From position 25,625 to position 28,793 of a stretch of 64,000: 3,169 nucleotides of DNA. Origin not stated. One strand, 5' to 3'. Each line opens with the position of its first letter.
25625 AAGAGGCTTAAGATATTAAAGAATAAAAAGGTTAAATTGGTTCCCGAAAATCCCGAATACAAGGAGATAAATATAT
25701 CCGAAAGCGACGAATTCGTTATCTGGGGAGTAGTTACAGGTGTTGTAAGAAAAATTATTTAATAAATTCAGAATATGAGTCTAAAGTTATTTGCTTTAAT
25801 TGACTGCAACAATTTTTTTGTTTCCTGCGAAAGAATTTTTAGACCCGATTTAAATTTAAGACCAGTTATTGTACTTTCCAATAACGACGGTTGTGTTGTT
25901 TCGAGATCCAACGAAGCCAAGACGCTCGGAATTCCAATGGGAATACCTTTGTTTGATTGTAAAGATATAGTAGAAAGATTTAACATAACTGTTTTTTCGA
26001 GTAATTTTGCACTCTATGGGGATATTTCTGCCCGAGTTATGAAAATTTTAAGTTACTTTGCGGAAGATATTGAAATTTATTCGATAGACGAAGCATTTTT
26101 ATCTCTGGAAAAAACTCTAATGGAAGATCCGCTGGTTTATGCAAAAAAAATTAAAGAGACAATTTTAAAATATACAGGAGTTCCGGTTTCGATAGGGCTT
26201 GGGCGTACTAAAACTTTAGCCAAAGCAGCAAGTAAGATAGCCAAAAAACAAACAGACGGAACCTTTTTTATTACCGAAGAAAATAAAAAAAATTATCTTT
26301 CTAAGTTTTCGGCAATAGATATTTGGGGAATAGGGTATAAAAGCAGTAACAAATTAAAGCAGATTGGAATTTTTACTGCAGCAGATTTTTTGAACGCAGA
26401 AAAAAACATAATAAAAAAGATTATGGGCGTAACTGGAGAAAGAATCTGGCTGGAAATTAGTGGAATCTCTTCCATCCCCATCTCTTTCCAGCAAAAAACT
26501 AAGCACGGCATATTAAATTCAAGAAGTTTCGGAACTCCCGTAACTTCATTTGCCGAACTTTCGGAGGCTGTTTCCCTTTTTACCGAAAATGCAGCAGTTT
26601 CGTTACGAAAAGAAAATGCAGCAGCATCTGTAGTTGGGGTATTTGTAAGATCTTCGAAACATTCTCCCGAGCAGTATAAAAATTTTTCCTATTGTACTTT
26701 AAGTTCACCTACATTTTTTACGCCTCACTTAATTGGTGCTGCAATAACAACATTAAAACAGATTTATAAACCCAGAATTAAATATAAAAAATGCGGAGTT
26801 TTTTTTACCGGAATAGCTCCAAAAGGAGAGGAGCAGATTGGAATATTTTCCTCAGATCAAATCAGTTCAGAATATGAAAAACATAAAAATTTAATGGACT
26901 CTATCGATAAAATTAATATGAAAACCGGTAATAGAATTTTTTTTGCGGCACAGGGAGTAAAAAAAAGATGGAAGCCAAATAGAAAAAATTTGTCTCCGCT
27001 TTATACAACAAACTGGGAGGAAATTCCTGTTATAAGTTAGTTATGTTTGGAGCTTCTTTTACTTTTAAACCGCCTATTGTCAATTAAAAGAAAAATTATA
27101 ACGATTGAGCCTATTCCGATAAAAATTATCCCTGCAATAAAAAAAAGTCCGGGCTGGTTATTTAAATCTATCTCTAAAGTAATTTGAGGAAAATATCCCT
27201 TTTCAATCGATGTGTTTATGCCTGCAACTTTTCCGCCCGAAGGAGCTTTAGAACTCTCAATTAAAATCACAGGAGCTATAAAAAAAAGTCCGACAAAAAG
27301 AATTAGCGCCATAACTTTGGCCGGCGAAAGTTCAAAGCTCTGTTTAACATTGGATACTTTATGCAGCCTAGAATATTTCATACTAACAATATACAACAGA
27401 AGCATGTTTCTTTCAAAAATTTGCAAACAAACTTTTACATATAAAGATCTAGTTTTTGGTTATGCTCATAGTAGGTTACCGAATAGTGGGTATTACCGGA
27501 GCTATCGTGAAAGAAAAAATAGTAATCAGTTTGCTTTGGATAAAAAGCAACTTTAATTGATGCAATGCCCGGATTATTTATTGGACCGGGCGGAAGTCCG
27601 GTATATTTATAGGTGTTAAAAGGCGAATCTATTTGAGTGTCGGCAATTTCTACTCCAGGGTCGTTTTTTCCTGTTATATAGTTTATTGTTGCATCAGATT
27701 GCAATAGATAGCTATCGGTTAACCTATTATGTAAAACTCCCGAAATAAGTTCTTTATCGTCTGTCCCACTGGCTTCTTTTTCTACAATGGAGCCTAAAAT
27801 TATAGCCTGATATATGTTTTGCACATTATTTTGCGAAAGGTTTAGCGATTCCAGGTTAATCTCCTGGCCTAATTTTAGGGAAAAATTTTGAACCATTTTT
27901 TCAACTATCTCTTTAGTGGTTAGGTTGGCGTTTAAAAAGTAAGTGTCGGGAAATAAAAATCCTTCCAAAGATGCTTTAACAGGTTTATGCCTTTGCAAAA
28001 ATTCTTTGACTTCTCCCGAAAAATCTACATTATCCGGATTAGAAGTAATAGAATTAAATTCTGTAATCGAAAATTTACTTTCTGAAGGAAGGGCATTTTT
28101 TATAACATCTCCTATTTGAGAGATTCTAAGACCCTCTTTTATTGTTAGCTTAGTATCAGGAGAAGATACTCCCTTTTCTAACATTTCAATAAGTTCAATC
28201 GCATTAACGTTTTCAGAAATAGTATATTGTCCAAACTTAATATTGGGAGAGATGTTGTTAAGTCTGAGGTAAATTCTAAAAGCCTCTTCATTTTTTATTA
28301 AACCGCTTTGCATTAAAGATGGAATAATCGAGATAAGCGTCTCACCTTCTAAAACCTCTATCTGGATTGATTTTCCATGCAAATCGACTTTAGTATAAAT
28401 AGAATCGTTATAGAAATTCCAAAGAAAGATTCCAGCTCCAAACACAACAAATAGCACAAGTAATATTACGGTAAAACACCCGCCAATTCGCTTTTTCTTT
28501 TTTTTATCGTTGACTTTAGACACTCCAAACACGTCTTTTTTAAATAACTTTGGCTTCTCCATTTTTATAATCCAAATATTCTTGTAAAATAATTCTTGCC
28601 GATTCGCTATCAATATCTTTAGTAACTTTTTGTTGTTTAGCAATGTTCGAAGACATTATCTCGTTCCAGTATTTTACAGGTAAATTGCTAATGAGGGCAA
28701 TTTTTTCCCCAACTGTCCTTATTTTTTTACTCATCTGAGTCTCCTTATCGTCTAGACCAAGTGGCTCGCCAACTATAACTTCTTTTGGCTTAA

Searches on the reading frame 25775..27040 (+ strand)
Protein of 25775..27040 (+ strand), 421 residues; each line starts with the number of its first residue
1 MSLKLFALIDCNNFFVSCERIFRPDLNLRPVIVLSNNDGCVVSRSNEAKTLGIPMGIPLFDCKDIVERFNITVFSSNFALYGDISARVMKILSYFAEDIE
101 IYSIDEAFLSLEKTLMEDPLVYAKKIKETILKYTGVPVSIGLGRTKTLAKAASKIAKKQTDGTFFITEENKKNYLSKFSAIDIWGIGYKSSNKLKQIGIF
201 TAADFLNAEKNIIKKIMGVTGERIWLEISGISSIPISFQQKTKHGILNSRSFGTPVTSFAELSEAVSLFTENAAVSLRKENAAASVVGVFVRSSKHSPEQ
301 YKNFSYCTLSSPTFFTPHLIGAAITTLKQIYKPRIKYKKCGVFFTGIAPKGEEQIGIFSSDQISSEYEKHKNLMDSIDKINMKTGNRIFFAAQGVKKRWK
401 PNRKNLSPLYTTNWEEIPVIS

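Call 35: search_protein_families(library=pfam, proteins=[window:25775-27040:+], max_evalue=0.00001)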
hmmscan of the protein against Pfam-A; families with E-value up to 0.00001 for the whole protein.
window:25775-27040:+ (421 aa): 3 families
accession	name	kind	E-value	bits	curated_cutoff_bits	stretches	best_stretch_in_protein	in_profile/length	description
PF00817.25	IMS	-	2e-35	122.3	23.2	1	9-154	1-148/148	impB/mucB/samB family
PF13438.11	DUF4113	-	2.7e-17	63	24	1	372-420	2-51/51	Domain of unknown function (DUF4113)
PF11799.13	IMS_C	-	4.7e-16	59.6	20.7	1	244-355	2-107/109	impB/mucB/samB family C-terminal domain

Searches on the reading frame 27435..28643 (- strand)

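Call 35: search_protein_families(library=pfam, proteins=[window:27435-28643:-], max_evalue=0.00001)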
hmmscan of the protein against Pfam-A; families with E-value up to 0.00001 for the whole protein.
window:27435-28643:- (402 aa): 1 family
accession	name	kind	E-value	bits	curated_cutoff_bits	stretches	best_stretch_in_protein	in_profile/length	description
PF02618.21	YceG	-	2.9e-75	253.7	32.4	1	95-397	1-272/275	YceG-like family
